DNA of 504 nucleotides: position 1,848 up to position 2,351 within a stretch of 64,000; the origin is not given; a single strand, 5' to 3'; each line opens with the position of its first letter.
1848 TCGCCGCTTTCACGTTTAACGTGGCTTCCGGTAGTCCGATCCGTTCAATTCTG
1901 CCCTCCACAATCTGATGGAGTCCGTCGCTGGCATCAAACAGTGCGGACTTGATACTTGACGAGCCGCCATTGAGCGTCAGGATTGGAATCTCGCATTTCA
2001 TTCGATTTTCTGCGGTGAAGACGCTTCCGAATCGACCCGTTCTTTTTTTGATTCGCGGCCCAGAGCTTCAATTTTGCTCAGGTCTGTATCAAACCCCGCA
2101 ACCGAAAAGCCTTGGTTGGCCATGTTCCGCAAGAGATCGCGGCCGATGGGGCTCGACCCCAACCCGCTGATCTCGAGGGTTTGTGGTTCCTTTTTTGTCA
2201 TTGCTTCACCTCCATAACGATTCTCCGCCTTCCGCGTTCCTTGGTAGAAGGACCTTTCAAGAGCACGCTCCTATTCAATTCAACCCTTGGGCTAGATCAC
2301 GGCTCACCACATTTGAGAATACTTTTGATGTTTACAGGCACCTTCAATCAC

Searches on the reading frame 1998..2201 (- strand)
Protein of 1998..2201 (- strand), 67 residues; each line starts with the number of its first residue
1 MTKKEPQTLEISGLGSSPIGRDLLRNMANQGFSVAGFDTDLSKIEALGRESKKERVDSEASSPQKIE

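Call 25: search_protein_families(library=pfam, proteins=[window:1998-2201:-], max_evalue=0.1)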
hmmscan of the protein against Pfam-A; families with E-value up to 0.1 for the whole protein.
window:1998-2201:- (67 aa): 1 family
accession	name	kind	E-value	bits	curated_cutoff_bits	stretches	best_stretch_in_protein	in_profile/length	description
PF03446.21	NAD_binding_2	-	0.0096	16.4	21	1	13-51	4-42/161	NAD binding domain of 6-phosphogluconate dehydrogenase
